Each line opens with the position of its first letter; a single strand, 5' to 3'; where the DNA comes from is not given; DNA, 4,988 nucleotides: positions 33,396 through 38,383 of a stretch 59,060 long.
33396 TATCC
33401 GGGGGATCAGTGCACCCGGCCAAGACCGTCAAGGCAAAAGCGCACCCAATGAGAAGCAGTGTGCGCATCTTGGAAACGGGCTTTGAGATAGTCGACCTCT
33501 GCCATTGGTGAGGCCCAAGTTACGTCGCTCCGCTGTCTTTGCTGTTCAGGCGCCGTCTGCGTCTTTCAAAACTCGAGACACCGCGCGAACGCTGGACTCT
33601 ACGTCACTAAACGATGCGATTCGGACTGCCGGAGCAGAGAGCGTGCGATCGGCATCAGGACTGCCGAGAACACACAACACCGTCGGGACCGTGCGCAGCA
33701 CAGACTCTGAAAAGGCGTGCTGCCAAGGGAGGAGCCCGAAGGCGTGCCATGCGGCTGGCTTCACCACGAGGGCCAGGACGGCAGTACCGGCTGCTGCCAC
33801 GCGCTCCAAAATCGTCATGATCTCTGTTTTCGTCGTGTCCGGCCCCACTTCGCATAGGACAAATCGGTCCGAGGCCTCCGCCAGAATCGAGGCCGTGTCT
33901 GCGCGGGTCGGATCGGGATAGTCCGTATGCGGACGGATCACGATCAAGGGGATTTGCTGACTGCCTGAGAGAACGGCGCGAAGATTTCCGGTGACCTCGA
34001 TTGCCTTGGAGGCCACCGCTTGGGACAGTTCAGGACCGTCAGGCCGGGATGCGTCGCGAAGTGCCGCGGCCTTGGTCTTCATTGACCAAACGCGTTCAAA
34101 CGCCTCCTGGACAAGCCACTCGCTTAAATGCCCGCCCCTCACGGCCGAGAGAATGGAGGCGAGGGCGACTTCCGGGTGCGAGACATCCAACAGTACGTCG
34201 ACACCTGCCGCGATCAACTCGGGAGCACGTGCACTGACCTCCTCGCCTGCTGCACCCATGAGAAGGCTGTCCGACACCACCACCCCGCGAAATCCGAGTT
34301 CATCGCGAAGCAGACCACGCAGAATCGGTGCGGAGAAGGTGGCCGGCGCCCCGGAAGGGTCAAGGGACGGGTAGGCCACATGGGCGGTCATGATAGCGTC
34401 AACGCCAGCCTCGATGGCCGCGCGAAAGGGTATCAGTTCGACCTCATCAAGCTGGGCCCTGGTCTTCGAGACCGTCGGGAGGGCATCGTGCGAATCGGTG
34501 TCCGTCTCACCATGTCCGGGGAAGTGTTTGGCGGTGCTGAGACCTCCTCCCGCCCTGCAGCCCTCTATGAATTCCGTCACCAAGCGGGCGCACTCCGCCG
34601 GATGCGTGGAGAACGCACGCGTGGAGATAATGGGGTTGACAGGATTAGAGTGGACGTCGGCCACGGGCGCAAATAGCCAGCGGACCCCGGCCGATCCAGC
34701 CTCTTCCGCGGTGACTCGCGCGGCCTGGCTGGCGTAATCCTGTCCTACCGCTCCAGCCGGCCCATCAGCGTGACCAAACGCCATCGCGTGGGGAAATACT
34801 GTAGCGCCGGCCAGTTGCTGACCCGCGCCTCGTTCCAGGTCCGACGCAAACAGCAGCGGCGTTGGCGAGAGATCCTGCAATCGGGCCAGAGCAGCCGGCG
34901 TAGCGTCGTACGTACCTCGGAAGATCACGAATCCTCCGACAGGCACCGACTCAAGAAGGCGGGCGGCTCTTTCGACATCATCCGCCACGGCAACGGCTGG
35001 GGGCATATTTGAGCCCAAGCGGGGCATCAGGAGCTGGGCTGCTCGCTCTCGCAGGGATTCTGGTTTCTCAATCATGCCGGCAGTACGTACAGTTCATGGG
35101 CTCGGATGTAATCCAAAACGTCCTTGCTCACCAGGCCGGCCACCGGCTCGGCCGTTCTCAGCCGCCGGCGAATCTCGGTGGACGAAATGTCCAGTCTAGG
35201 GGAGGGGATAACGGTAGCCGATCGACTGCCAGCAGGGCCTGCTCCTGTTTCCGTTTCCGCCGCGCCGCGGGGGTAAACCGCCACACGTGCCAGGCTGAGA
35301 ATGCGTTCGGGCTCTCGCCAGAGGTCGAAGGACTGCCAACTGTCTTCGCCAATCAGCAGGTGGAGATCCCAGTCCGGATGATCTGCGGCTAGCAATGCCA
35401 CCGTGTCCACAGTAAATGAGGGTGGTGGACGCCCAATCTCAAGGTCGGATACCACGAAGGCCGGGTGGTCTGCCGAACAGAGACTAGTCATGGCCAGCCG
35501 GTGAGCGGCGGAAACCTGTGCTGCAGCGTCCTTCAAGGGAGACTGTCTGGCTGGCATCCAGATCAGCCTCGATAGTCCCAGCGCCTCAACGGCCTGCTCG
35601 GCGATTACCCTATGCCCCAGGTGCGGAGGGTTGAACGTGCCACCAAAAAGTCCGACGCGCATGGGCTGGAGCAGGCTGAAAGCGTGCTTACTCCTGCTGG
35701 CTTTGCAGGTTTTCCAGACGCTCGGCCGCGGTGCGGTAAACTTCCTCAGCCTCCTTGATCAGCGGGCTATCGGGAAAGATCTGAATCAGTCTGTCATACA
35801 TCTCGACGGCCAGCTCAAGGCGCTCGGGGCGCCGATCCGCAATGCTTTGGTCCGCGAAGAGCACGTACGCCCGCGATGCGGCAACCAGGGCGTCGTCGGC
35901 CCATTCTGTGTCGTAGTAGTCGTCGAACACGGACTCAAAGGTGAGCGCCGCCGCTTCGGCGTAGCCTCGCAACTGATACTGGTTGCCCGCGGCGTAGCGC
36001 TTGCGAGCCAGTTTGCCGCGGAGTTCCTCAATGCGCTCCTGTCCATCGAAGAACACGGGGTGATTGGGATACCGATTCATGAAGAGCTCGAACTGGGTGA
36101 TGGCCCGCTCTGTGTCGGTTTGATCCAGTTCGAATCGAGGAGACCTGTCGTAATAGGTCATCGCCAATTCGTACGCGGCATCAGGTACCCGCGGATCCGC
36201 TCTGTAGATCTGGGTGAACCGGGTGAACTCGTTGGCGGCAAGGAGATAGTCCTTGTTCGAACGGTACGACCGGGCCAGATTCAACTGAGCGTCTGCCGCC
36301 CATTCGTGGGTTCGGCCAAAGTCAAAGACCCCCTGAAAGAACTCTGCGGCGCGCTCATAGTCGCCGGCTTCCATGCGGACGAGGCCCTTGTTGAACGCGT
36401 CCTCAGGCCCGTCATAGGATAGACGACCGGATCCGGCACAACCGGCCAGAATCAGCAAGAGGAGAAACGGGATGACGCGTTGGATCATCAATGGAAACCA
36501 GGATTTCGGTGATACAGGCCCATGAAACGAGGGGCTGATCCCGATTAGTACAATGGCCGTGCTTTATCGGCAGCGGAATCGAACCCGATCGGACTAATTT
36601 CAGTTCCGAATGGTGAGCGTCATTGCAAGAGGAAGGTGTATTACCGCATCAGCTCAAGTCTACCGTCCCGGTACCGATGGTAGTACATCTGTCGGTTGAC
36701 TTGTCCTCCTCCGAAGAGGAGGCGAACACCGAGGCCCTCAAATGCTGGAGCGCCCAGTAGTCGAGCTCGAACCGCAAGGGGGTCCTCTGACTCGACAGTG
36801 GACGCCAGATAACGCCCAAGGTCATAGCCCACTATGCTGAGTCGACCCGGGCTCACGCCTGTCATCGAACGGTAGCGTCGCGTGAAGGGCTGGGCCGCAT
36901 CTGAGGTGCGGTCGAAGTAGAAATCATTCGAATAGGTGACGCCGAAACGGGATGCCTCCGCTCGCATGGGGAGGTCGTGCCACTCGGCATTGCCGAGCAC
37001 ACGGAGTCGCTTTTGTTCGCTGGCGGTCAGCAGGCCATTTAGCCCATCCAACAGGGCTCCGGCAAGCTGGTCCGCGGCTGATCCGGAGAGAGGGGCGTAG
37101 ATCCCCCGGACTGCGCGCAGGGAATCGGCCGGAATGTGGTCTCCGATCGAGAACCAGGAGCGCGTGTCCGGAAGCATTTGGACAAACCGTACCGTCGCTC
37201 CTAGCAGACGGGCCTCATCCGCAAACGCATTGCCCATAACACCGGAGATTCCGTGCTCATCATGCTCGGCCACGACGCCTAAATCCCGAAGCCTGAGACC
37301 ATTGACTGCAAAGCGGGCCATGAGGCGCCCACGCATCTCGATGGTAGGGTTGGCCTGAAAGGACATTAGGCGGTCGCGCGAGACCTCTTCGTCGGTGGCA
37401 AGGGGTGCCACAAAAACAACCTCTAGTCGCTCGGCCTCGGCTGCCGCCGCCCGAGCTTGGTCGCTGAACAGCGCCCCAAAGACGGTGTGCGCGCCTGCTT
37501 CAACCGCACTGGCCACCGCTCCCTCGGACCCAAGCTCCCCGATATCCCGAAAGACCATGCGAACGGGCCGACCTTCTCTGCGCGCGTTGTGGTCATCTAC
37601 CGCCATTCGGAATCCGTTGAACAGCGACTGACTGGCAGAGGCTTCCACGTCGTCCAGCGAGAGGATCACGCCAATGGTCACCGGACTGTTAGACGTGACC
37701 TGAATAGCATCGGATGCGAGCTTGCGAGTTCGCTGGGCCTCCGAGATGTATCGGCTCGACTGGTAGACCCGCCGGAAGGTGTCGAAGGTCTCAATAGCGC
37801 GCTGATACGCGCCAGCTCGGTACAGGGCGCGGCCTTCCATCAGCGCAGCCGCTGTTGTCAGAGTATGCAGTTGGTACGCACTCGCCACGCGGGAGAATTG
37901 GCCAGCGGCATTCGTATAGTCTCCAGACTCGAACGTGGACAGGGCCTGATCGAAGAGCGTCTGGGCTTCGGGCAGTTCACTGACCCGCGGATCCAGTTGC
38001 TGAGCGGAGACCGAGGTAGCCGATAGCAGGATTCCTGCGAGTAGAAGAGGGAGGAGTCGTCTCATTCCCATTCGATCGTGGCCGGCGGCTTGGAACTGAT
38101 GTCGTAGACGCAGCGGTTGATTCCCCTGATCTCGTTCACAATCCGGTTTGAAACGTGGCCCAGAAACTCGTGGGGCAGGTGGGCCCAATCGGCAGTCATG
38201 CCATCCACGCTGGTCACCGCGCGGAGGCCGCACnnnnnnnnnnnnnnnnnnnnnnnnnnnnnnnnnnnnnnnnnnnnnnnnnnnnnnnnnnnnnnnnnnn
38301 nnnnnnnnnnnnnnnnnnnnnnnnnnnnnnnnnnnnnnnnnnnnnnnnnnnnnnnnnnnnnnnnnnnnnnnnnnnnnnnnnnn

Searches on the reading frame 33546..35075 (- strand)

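Call 65: search_protein_families(library=pfam, proteins=[window:33546-35075:-], max_evalue=0.001)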
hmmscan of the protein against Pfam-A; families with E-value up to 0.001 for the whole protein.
window:33546-35075:- (509 aa): 1 family
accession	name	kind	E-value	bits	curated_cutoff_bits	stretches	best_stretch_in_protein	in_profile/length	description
PF00933.27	Glyco_hydro_3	-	2.1e-71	241.4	27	1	8-331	2-315/316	Glycosyl hydrolase family 3 N terminal domain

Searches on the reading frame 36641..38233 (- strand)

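Call 65: search_protein_families(library=pfam, proteins=[window:36641-38233:-], max_evalue=0.001)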
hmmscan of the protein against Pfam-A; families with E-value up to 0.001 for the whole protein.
window:36641-38233:- (530 aa): 3 families
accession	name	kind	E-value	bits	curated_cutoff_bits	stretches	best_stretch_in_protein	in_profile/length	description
PF13458.12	Peripla_BP_6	-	1.6e-14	54.8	31.7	1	184-523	1-341/343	Periplasmic binding protein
PF13432.12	TPR_16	-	1.7e-05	25.6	32.7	1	94-152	1-56/65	Tetratricopeptide repeat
PF13525.12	YfiO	-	0.00029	21.1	25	1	90-164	5-79/203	Outer membrane lipoprotein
